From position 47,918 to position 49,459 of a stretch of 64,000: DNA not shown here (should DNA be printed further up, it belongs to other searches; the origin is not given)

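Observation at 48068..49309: HAD-IIA phosphatase fused to a NUDIX hydrolase as a candidate self-immunity enzyme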

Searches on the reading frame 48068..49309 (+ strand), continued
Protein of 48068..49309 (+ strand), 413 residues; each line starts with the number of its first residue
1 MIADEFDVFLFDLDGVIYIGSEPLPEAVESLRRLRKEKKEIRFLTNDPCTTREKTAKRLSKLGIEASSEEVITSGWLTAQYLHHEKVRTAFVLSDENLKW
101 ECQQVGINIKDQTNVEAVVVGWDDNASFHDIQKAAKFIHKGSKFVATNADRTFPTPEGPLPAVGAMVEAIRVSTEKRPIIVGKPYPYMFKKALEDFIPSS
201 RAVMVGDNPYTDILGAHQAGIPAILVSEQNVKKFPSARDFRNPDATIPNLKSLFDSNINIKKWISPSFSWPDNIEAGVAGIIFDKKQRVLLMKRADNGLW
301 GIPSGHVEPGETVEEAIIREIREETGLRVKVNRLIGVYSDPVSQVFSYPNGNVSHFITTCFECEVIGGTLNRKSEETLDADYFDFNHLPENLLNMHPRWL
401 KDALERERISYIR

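Call 13: find_homologous_proteins(query=window:48068-49306:+)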
Query window:48068-49306:+ (413 aa): 902 proteins with E <= 0.001 among 8000 candidates; the best 120 are listed.
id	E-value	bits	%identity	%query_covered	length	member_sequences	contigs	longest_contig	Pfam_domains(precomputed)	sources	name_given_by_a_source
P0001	8.5e-280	945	100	100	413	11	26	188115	PF13419.13,PF13344.13,PF00702.33,PF00293.35,PF13242.13,PF14815.13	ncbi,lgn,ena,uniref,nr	ncbi:HAD-IIA family hydrolase [Heyndrickxia sporothermodurans]|uniref:HAD-IIA family hydrolase n=1 T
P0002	6.3e-245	831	86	100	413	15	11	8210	PF13344.13,PF00702.33,PF00293.35,PF13242.13,PF14815.13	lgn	-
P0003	6.7e-239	811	84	100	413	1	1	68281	PF13419.13,PF13344.13,PF00702.33,PF00293.35,PF13242.13,PF14815.13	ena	-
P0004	4.7e-238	808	85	100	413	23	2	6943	PF13419.13,PF13344.13,PF00702.33,PF00293.35,PF13242.13,PF14815.13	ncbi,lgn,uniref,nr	ncbi:HAD-IIA family hydrolase [Bacillus smithii]|uniref:HAD-IIA family hydrolase n=1 Tax=Bacillus sm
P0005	1.4e-234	796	82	100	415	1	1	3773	PF13344.13,PF00702.33,PF00293.35,PF13242.13,PF14815.13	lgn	-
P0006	1.1e-232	790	83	100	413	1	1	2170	PF13344.13,PF00702.33,PF00293.35,PF13242.13,PF14815.13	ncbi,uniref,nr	ncbi:hypothetical protein A1A1_16183 [Planococcus antarcticus DSM 14505]|uniref:Nudix hydrolase doma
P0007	4.1e-227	772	80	100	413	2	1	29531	PF13419.13,PF13344.13,PF00702.33,PF00293.35,PF13242.13,PF14815.13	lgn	-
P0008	2.3e-224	763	79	100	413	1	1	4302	PF13419.13,PF13344.13,PF00702.33,PF00293.35,PF13242.13,PF14815.13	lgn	-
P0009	3.1e-224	762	80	100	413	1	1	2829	PF13419.13,PF13344.13,PF00702.33,PF00293.35,PF13242.13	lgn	-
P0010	3.2e-223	759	79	100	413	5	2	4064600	PF13344.13,PF00702.33,PF00293.35,PF13242.13,PF14815.13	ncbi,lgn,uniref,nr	ncbi:HAD-IIA family hydrolase [Shouchella hunanensis]|uniref:HAD-IIA family hydrolase n=1 Tax=Shouch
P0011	4.8e-223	759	79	100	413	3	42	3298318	PF13419.13,PF13344.13,PF00702.33,PF00293.35,PF13242.13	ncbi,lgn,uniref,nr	ncbi:HAD-IIA family hydrolase [Sporosarcina pasteurii]|uniref:Uncharacterized hydrolase yutF n=1 Tax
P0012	2.0e-220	750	78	100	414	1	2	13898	PF13419.13,PF13344.13,PF00702.33,PF00293.35,PF13242.13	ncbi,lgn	-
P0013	9.1e-220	748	78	100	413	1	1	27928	PF13344.13,PF00702.33,PF00293.35,PF13242.13,PF14815.13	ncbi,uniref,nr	ncbi:HAD-IIA family hydrolase [Planococcus sp. A6]|uniref:HAD-IIA family hydrolase n=1 Tax=Planococc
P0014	2.0e-217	740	77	100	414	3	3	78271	PF13419.13,PF13344.13,PF00702.33,PF00293.35,PF13242.13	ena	-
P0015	2.3e-215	733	77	100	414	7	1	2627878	PF13419.13,PF13344.13,PF00702.33,PF00293.35,PF13242.13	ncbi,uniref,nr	ncbi:HAD-IIA family hydrolase [Virgibacillus proomii]|uniref:HAD-IIA family hydrolase n=1 Tax=Virgib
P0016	2.8e-212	723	75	100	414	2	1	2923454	PF13419.13,PF13344.13,PF00702.33,PF00293.35,PF13242.13,PF14815.13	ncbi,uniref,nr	ncbi:HAD-IIA family hydrolase [Virgibacillus pantothenticus]|uniref:HAD-IIA family hydrolase n=1 Tax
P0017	7.6e-210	715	74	100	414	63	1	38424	PF13419.13,PF13344.13,PF00702.33,PF00293.35,PF13242.13,PF14815.13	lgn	-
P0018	1.7e-206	704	72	100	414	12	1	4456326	PF13419.13,PF13344.13,PF00702.33,PF00293.35,PF13242.13,PF14815.13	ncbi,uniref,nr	ncbi:HAD-IIA family hydrolase [Virgibacillus sp. Bac330]|uniref:HAD-IIA family hydrolase n=1 Tax=Vir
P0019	1.3e-203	695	71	100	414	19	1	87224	PF13419.13,PF13344.13,PF00702.33,PF00293.35,PF13242.13,PF14815.13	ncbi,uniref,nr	ncbi:putative hydrolase YutF [Clostridium ragsdalei P11]|uniref:Putative hydrolase YutF n=1 Tax=Clos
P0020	1.2e-198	678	71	100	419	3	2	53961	PF13419.13,PF13344.13,PF00702.33,PF00293.35,PF13242.13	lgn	-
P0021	1.7e-196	671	70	100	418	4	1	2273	PF13419.13,PF13344.13,PF00702.33,PF00293.35,PF13242.13,PF14815.13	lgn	-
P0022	2.1e-196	671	70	100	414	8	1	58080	PF13419.13,PF13344.13,PF00702.33,PF00293.35,PF13242.13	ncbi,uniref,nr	ncbi:HAD-IIA family hydrolase [Clostridium sp. WLY-B-L2]|uniref:HAD-IIA family hydrolase n=1 Tax=Clo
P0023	1.3e-195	668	69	100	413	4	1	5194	PF13419.13,PF13344.13,PF00702.33,PF00293.35,PF13242.13,PF14815.13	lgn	-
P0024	2.3e-191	654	66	100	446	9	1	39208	PF13419.13,PF13344.13,PF00702.33,PF00293.35,PF13242.13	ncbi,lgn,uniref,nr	ncbi:HAD-IIA family hydrolase [uncultured Clostridium sp.]|uniref:HAD-IIA family hydrolase n=1 Tax=u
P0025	8.8e-189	646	68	100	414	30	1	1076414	PF13419.13,PF13344.13,PF00702.33,PF00293.35,PF13242.13,PF14815.13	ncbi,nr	ncbi:TIGR01459 family HAD-type hydrolase [Aeribacillus pallidus]|nr:TIGR01459 family HAD-type hydrol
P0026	6.3e-187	640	67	100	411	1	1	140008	PF13419.13,PF13344.13,PF00702.33,PF00293.35,PF13242.13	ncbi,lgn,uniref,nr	ncbi:HAD superfamily hydrolase (TIGR01459 family) [Anoxybacillus vitaminiphilus]|uniref:HAD superfam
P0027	3.7e-182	624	65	100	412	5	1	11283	PF13344.13,PF00702.33,PF00293.35,PF13242.13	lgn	-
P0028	5.2e-180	617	64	100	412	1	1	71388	PF13344.13,PF00702.33,PF00293.35,PF13242.13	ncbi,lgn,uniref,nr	ncbi:HAD-IIA family hydrolase [Salibacterium salarium]|uniref:HAD-IIA family hydrolase n=1 Tax=Salib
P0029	2.1e-176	605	63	100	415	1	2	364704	PF13419.13,PF13344.13,PF00702.33,PF00293.35,PF13242.13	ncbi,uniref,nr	ncbi:HAD-IIA family hydrolase [Bacillus horti]|uniref:HAD superfamily hydrolase (TIGR01450 family) n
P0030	6.6e-172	590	62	100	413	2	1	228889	PF13344.13,PF00702.33,PF00293.35,PF13242.13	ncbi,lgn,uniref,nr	ncbi:HAD-IIA family hydrolase [Paenibacillus sp. OSY-SE]|uniref:HAD-IIA family hydrolase n=1 Tax=Pae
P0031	3.1e-169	581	62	100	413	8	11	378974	PF13419.13,PF13344.13,PF00702.33,PF00293.35,PF13242.13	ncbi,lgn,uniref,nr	ncbi:HAD-IIA family hydrolase [Paenibacillus apiarius]|uniref:HAD-IIA family hydrolase n=1 Tax=Paeni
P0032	7.4e-164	564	59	100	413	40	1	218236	PF13419.13,PF13344.13,PF00702.33,PF00293.35,PF13242.13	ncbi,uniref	ncbi:HAD-IIA family hydrolase [Paenibacillus dendritiformis]|uniref:HAD-IIA family hydrolase n=1 Tax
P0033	4.3e-163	561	60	100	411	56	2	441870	PF13419.13,PF13344.13,PF00702.33,PF00293.35,PF13242.13,PF14815.13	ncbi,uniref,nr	ncbi:HAD-IIA family hydrolase [Bacillus spizizenii]|uniref:HAD-IIA family hydrolase n=1 Tax=Bacillus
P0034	7.3e-159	547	59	100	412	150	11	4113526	PF13344.13,PF00702.33,PF00293.35,PF13242.13,PF14815.13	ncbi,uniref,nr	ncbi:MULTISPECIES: HAD-IIA family hydrolase [Bacillus amyloliquefaciens group]|uniref:HAD-IIA family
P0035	2.9e-153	529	58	100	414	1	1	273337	PF13419.13,PF13344.13,PF00702.33,PF00293.35,PF13242.13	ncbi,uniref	ncbi:HAD-IIA family hydrolase [Bacillus sp. NPDC077027]|uniref:HAD-IIA family hydrolase n=1 Tax=Baci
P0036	9.5e-152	524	57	100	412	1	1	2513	PF13344.13,PF00702.33,PF00293.35,PF13242.13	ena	-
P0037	1.0e-151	524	55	100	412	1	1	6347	PF13344.13,PF00702.33,PF00293.35,PF13242.13,PF14815.13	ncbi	-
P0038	1.1e-151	523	56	98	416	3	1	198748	PF13419.13,PF13344.13,PF00702.33,PF00293.35,PF13242.13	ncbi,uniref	ncbi:HAD-IIA family hydrolase [Kroppenstedtia sanguinis]|uniref:HAD-IIA family hydrolase n=1 Tax=Kro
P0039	1.8e-151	523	56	98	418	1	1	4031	PF13419.13,PF13344.13,PF00702.33,PF00293.35,PF13242.13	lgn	-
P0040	1.2e-150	520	55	100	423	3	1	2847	PF13344.13,PF00702.33,PF00293.35,PF13242.13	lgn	-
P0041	7.9e-150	517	55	100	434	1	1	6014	PF13344.13,PF00702.33,PF00293.35,PF13242.13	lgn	-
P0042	1.4e-148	513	77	69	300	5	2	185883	PF00702.33,PF00293.35,PF13242.13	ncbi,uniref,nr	ncbi:HAD-IA family hydrolase [Clostridium bowmanii]|uniref:HAD-IA family hydrolase n=1 Tax=Clostridi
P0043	6.0e-148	511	56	99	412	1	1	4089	PF13419.13,PF13344.13,PF00702.33,PF00293.35,PF13242.13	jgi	jgi:HAD superfamily hydrolase (TIGR01450 family)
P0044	1.9e-147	510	55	100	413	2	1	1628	PF13419.13,PF13344.13,PF00702.33,PF00293.35,PF13242.13,PF14815.13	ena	-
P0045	2.2e-146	506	57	100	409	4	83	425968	PF13419.13,PF13344.13,PF00702.33,PF00293.35,PF13242.13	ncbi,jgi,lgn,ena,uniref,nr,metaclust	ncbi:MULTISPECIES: HAD-IIA family hydrolase [Aminobacterium]|jgi:HAD superfamily hydrolase (TIGR0145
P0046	5.0e-146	505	55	100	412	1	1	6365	PF13419.13,PF13344.13,PF00702.33,PF00293.35,PF13242.13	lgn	-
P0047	2.0e-145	503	54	100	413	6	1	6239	PF13419.13,PF13344.13,PF00702.33,PF00293.35,PF13242.13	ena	-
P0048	2.7e-145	502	55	99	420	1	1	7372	PF13344.13,PF00702.33,PF00293.35,PF13242.13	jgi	jgi:HAD superfamily hydrolase (TIGR01450 family)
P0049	3.3e-145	502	53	100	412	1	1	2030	PF13344.13,PF00702.33,PF00293.35,PF13242.13,PF14815.13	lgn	-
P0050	6.5e-145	501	53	100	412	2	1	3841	PF13419.13,PF13344.13,PF00702.33,PF00293.35,PF13242.13,PF14815.13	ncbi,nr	ncbi:MAG: HAD-IIA family hydrolase [Chloroflexi bacterium]|nr:HAD-IIA family hydrolase [Chloroflexot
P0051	7.8e-145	501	54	99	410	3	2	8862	PF13419.13,PF13344.13,PF00702.33,PF00293.35,PF13242.13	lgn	-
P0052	1.3e-144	500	53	100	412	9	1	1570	PF13344.13,PF00702.33,PF00293.35,PF13242.13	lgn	-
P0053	1.7e-144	500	53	100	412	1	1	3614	PF13344.13,PF00702.33,PF00293.35,PF13242.13,PF14815.13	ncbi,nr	ncbi:MAG: HAD-IIA family hydrolase [Ktedonobacteraceae bacterium]|nr:HAD-IIA family hydrolase [Ktedo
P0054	1.9e-144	500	53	100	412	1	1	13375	PF13344.13,PF00702.33,PF00293.35,PF13242.13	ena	-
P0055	2.9e-144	499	53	100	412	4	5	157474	PF13344.13,PF00702.33,PF00293.35,PF13242.13,PF14815.13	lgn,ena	-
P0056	3.0e-144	499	53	100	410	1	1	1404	PF13419.13,PF13344.13,PF00702.33,PF00293.35,PF13242.13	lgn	-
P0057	4.4e-144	498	53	100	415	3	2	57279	PF13419.13,PF13344.13,PF00702.33,PF00293.35,PF13242.13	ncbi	ncbi:MAG: HAD-IIA family hydrolase [Bacillota bacterium]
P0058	5.4e-144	498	53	98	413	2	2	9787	PF13419.13,PF13344.13,PF00702.33,PF00293.35,PF13242.13,PF14815.13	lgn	-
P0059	7.3e-144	498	54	100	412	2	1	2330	PF13344.13,PF00702.33,PF00293.35,PF13242.13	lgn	-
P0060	9.9e-144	497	53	100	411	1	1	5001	PF13419.13,PF13344.13,PF00702.33,PF00293.35,PF13242.13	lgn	-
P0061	1.0e-143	497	55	98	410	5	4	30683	PF13419.13,PF13344.13,PF00702.33,PF00293.35,PF13242.13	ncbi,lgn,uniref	ncbi:HAD-IIA family hydrolase [Pueribacillus sp. YX66]|uniref:HAD-IIA family hydrolase n=1 Tax=Pueri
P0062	1.5e-143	497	53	100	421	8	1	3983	PF13344.13,PF00702.33,PF00293.35,PF13242.13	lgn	-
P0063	1.7e-143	497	53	100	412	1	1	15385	PF13344.13,PF00702.33,PF00293.35,PF13242.13,PF14815.13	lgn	-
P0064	2.0e-143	496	54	97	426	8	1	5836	PF13419.13,PF13344.13,PF00702.33,PF00293.35,PF13242.13,PF14815.13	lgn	-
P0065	2.7e-143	496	54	100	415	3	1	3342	PF13344.13,PF00702.33,PF00293.35,PF13242.13,PF14815.13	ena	-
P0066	3.0e-143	496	55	100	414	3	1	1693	PF13344.13,PF00702.33,PF00293.35,PF13242.13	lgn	-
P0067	5.0e-143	495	52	100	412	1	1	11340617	PF13344.13,PF00702.33,PF00293.35,PF13242.13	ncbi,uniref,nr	ncbi:HAD-IIA family hydrolase [Ktedonosporobacter rubrisoli]|uniref:HAD-IIA family hydrolase n=1 Tax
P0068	1.0e-142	494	55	98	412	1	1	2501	PF13344.13,PF00702.33,PF00293.35,PF13242.13,PF14815.13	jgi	jgi:HAD superfamily hydrolase (TIGR01450 family)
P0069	1.8e-142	493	54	100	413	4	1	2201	PF13419.13,PF13344.13,PF00702.33,PF00293.35,PF13242.13,PF14815.13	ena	-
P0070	2.1e-142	493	54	100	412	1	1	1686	PF13344.13,PF00702.33,PF00293.35,PF13242.13,PF14815.13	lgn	-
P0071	4.4e-142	492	53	100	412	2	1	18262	PF13419.13,PF13344.13,PF00702.33,PF00293.35,PF13242.13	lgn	-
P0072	4.4e-142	492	55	99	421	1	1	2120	PF13344.13,PF00702.33,PF00293.35,PF13242.13,PF14815.13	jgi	jgi:HAD superfamily hydrolase (TIGR01450 family)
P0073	9.6e-142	491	54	99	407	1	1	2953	PF13419.13,PF13344.13,PF00702.33,PF00293.35,PF13242.13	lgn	-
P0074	1.4e-141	490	54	100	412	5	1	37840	PF13419.13,PF13344.13,PF00702.33,PF00293.35,PF13242.13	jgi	jgi:HAD superfamily hydrolase (TIGR01450 family)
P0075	2.3e-141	489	52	100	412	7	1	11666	PF13419.13,PF13344.13,PF00702.33,PF00293.35,PF13242.13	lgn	-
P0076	5.3e-141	488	53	100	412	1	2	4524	PF13344.13,PF00702.33,PF00293.35,PF13242.13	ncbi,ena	-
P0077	1.6e-140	487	55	100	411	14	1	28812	PF13419.13,PF13344.13,PF00702.33,PF00293.35,PF13242.13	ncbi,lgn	-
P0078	2.5e-140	486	53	98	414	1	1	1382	PF13419.13,PF13344.13,PF00702.33,PF00293.35,PF13242.13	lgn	-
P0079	2.7e-140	486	54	100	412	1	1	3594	PF13419.13,PF13344.13,PF00702.33,PF00293.35,PF13242.13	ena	-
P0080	2.7e-140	486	53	100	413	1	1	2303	PF13344.13,PF00702.33,PF00293.35,PF13242.13,PF14815.13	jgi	jgi:HAD superfamily hydrolase (TIGR01450 family)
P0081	9.4e-140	484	54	100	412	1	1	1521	PF13344.13,PF00702.33,PF00293.35,PF13242.13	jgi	jgi:HAD superfamily hydrolase (TIGR01450 family)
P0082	1.5e-139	483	52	100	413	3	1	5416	PF13419.13,PF13344.13,PF00702.33,PF00293.35,PF13242.13,PF14815.13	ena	-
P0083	4.0e-139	482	52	100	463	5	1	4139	PF13344.13,PF00702.33,PF00293.35,PF13242.13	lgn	-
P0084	4.2e-139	482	52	100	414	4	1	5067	PF13344.13,PF00702.33,PF00293.35,PF13242.13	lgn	-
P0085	4.3e-139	482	54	100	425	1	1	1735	PF13419.13,PF13344.13,PF00702.33,PF00293.35,PF13242.13,PF14815.13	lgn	-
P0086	1.3e-138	480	53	100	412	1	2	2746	PF13344.13,PF00702.33,PF00293.35,PF13242.13,PF14815.13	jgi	jgi:HAD superfamily hydrolase (TIGR01450 family)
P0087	2.6e-138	479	52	100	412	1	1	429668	PF13344.13,PF00702.33,PF00293.35,PF13242.13,PF14815.13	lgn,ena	-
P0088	4.9e-138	479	53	100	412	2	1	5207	PF13344.13,PF00702.33,PF00293.35,PF13242.13,PF14815.13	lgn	-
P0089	7.9e-138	478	53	100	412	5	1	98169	PF13344.13,PF00702.33,PF00293.35,PF13242.13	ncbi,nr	ncbi:HAD-IIA family hydrolase [Thermalbibacter longus]|nr:HAD-IIA family hydrolase [Thermalbibacter 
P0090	1.2e-137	477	54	100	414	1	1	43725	PF13344.13,PF00702.33,PF00293.35,PF13242.13,PF14815.13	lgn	-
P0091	1.5e-137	477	52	100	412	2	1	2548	PF13344.13,PF00702.33,PF00293.35,PF13242.13,PF14815.13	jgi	jgi:HAD superfamily hydrolase (TIGR01450 family)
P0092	3.0e-137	476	53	100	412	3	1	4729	PF13344.13,PF00702.33,PF00293.35,PF13242.13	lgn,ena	-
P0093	4.6e-137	475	55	98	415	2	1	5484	PF13419.13,PF13344.13,PF00702.33,PF00293.35,PF13242.13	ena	-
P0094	1.7e-136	473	54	100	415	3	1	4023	PF13419.13,PF13344.13,PF00702.33,PF00293.35,PF13242.13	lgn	-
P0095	2.6e-136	473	53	99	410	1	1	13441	PF13344.13,PF00702.33,PF00293.35,PF13242.13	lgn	-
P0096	3.1e-136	473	52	100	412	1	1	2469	PF13344.13,PF00702.33,PF00293.35,PF13242.13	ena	-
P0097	3.6e-136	472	52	100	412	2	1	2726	PF13344.13,PF00702.33,PF00293.35,PF13242.13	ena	-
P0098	9.1e-136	471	51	100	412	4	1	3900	PF13344.13,PF00702.33,PF00293.35,PF13242.13,PF14815.13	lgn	-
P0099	1.0e-135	471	52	100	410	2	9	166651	PF13344.13,PF00702.33,PF00293.35,PF13242.13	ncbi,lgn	-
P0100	2.7e-135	470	50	98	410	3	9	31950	PF13344.13,PF00702.33,PF00293.35,PF13242.13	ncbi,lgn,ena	-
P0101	4.2e-135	469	51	100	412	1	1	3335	PF13344.13,PF00702.33,PF00293.35,PF13242.13,PF14815.13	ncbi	-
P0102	4.2e-135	469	53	100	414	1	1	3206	PF13344.13,PF00702.33,PF00293.35,PF13242.13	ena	-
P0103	6.0e-135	468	52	100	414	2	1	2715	PF13419.13,PF13344.13,PF00702.33,PF00293.35,PF13242.13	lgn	-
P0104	6.7e-135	468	54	90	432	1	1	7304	PF13344.13,PF00702.33,PF00293.35,PF13242.13,PF14815.13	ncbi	-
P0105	7.6e-135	468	51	99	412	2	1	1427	PF13344.13,PF00702.33,PF00293.35,PF13242.13,PF14815.13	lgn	-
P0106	7.9e-135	468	51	100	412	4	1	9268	PF13344.13,PF00702.33,PF00293.35,PF13242.13,PF14815.13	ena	-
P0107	1.6e-134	467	52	100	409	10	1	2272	PF13344.13,PF00702.33,PF00293.35,PF13242.13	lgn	-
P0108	1.9e-134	467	52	100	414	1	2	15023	PF13419.13,PF13344.13,PF00702.33,PF00293.35,PF13242.13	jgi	jgi:HAD superfamily hydrolase (TIGR01450 family)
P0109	2.2e-134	467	52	100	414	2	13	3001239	PF13344.13,PF00702.33,PF00293.35,PF13242.13,PF14815.13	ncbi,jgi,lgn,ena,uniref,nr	ncbi:HAD-IIA family hydrolase [Thermaerobacter composti]|uniref:HAD-IIA family hydrolase n=1 Tax=The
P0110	2.4e-134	466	52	100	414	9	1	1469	PF13344.13,PF00702.33,PF00293.35,PF13242.13,PF14815.13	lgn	-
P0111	2.9e-134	466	51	100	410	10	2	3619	PF13344.13,PF00702.33,PF00293.35,PF13242.13,PF14815.13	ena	-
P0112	4.8e-134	465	51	100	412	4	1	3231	PF13419.13,PF13344.13,PF00702.33,PF00293.35,PF13242.13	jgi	jgi:HAD superfamily hydrolase (TIGR01450 family)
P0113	1.0e-133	464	51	100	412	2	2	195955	PF13344.13,PF00702.33,PF00293.35,PF13242.13,PF14815.13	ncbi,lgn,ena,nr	ncbi:MAG TPA: HAD-IIA family hydrolase [Selenomonadales bacterium]|nr:HAD-IIA family hydrolase [Sele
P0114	1.3e-133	464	50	100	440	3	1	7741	PF13344.13,PF00702.33,PF00293.35,PF13242.13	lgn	-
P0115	2.8e-133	463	48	100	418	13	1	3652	PF13419.13,PF13344.13,PF00702.33,PF00293.35,PF13242.13,PF14815.13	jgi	jgi:HAD superfamily hydrolase (TIGR01450 family)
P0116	3.5e-133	463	51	100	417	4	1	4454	PF13344.13,PF00702.33,PF00293.35,PF13242.13,PF14815.13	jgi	jgi:HAD superfamily hydrolase (TIGR01450 family)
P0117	3.9e-133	462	51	100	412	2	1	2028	PF13419.13,PF13344.13,PF00702.33,PF00293.35,PF13242.13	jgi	jgi:HAD superfamily hydrolase (TIGR01450 family)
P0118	5.7e-133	462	50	100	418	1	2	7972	PF13344.13,PF00702.33,PF00293.35,PF13242.13,PF14815.13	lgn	-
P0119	9.1e-133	461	51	97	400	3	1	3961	PF13419.13,PF13344.13,PF00702.33,PF00293.35,PF13242.13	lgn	-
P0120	9.7e-133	461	52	100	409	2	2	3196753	PF13344.13,PF00702.33,PF00293.35,PF13242.13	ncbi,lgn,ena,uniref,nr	ncbi:HAD-IIA family hydrolase [Aminithiophilus ramosus]|uniref:HAD-IIA family hydrolase n=2 Tax=Syne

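Call 15: find_related_loci(query=A1, collection=genome_contigs, flank=8000)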
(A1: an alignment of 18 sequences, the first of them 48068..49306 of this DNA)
Query A1 (413 aa) in genome_contigs; peptide patterns used: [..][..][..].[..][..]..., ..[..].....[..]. (x = any residue, [..] = any of these).
513 stretches matched a pattern; 252 encode a relative of the query (tblastn E <= 1e-3); the best 80 are kept; 80 distinct loci.
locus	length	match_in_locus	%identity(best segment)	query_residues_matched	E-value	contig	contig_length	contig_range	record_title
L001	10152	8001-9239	100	1-413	0e+0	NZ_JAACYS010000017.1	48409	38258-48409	Pallidibacillus pasinlerensis strain P1 contig_17, whole genome shotgun sequence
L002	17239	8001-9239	97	1-413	0e+0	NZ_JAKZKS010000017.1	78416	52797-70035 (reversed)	Bacillus sp. FJAT-47783 Scaffold17, whole genome shotgun sequence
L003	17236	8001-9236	86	1-413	0e+0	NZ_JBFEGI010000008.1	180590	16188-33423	Sporosarcina sp. 179-K 3D1 HS NODE_8_length_180590_cov_416.652828, whole genome shotgun sequence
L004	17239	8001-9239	85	1-413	0e+0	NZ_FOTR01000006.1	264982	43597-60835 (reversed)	Gracilibacillus orientalis strain CGMCC 1.4250, whole genome shotgun sequence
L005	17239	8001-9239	80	1-413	0e+0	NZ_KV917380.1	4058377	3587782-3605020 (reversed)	Shouchella oshimensis strain DSM 18940 Scaffold1, whole genome shotgun sequence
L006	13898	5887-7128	78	1-413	0e+0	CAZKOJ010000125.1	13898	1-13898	MAG TPA_asm: uncultured Clostridium sp. isolate SRP302447_co2_83 genome assembly, contig: NODE_12249_length_13898_cov_7.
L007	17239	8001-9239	78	1-413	0e+0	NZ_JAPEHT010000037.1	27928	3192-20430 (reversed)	Planococcus sp. A6 NODE_37_length_27928_cov_177.834822, whole genome shotgun sequence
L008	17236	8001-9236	74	2-413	0e+0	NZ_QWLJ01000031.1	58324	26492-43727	Roseburia sp. 1XD42-34 Scaffold28_1, whole genome shotgun sequence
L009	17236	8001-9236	73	2-413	0e+0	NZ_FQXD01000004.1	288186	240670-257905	Virgibacillus chiguensis strain CGMCC 1.6496, whole genome shotgun sequence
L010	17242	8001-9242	72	1-413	0e+0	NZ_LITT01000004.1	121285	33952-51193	Clostridium ljungdahlii strain ERI-2 scaffold13, whole genome shotgun sequence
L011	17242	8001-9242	71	1-413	0e+0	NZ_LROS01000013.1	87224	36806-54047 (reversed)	Clostridium ragsdalei P11 CLRAG_contig000013, whole genome shotgun sequence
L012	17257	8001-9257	71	1-413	0e+0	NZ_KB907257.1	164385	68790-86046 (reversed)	Paenibacillus fonticola DSM 21315 G358DRAFT_scaffold00013.13, whole genome shotgun sequence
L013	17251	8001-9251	70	1-413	0e+0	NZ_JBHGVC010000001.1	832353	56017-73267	Paenibacillus lentus strain P8CEA5 P8CEA5_Assembly_contig_1, whole genome shotgun sequence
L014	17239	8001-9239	73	1-413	0e+0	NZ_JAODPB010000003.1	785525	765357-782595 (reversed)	Shouchella tritolerans strain FJAT-45399 Scaffold3, whole genome shotgun sequence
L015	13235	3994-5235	70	1-413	0e+0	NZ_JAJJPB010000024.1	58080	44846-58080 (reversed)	Clostridium aromativorans strain WLY-B-L2 Scaffolds_24_58080, whole genome shotgun sequence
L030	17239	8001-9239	58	1-413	1e-166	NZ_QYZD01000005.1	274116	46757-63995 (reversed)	Paenibacillus thiaminolyticus strain BO5 NODE_5_length_274116_cov_280.036813, whole genome shotgun sequence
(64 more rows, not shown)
